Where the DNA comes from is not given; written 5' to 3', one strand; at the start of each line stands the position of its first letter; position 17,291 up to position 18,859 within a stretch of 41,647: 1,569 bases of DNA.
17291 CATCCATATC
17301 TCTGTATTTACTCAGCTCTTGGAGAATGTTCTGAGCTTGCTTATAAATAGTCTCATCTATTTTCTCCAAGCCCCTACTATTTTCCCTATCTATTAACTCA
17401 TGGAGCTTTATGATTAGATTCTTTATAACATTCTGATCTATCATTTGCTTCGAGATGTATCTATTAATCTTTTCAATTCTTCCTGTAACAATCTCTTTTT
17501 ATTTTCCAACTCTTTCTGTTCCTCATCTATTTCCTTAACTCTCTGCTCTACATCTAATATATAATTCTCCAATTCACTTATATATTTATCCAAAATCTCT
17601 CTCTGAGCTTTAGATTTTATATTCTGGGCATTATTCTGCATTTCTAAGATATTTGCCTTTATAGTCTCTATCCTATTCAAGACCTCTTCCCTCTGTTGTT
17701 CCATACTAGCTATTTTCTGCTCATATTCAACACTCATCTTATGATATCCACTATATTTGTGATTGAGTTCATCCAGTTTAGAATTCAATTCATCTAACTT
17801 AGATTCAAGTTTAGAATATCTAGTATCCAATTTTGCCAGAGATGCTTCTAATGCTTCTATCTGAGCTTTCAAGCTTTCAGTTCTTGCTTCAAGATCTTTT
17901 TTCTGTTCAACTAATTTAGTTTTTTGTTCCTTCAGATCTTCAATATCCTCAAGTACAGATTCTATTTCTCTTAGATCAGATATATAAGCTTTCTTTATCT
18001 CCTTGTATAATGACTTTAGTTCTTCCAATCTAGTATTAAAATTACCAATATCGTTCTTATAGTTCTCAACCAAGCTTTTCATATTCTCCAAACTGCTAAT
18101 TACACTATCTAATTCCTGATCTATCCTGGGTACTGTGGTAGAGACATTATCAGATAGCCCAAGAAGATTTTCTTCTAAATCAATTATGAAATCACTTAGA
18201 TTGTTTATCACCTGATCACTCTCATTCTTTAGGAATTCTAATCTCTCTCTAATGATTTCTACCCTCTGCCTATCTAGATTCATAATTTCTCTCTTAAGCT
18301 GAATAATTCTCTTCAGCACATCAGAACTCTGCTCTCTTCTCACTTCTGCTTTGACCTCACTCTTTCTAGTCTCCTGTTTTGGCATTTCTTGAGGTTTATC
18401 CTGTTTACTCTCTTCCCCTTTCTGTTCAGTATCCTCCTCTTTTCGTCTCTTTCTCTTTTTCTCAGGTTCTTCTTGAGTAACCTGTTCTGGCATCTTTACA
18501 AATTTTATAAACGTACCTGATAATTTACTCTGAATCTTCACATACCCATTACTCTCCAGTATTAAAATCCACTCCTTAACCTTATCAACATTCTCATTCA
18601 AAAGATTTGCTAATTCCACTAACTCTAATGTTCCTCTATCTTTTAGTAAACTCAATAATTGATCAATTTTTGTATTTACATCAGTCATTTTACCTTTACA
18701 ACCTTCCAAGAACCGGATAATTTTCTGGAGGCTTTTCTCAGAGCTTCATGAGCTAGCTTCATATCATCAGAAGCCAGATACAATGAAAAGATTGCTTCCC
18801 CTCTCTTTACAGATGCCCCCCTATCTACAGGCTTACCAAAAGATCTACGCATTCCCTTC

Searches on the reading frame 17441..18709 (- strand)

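Call 98: search_protein_families(library=pfam, proteins=[window:17441-18709:-], max_evalue=10)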
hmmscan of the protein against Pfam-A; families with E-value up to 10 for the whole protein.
window:17441-18709:- (422 aa): 50 families (the best 25 are shown)
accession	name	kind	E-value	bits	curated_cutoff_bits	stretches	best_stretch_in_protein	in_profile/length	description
PF12795.12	MscS_porin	-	8.2e-07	29.3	34.4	2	195-318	75-199/238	Mechanosensitive ion channel porin domain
PF07926.17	TPR_MLP1_2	-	1e-06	29.2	36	1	199-320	2-120/129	TPR/MLP1/MLP2-like protein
PF07889.17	DUF1664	-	1.8e-06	28.4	34.6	3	170-241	38-109/124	Protein of unknown function (DUF1664)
PF13166.12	AAA_13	-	5.5e-05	22.5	36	2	156-312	318-467/713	AAA domain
PF06009.19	Laminin_II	-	7.1e-05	23.3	33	5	283-365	11-96/138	Laminin Domain II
PF06160.17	EzrA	-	0.0001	21.2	39.6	2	187-416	104-333/557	Septation ring formation regulator, EzrA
PF04513.17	Baculo_PEP_C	-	0.00019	22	38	1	153-230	36-110/140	Baculovirus polyhedron envelope protein, PEP, C terminus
PF24423.1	OVT1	-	0.00021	22.1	30.9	2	278-359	18-99/100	Major antigen, helical domain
PF17675.6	APG6_N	-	0.00031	21.6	45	1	210-318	7-124/132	Apg6 coiled-coil region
PF06419.17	COG6_N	-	0.00039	21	27.4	3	218-275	39-96/114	Conserved oligomeric complex COG6, N-terminal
PF10369.15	ALS_ss_C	-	0.00073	20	23.2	1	332-383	7-58/74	Small subunit of acetolactate synthase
PF13851.11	GAS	-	0.0016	18.3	32.3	1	223-358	5-137/200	Growth-arrest specific micro-tubule binding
PF04108.17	ATG17_like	-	0.0019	18.2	43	2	133-382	74-293/355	Autophagy protein ATG17-like domain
PF07200.18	Mod_r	-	0.002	18.6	30.1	1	229-312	6-91/146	Modifier of rudimentary (Mod(r)) protein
PF11932.13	DUF3450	-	0.002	17.9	32.6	2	257-315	33-91/241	Protein of unknown function (DUF3450)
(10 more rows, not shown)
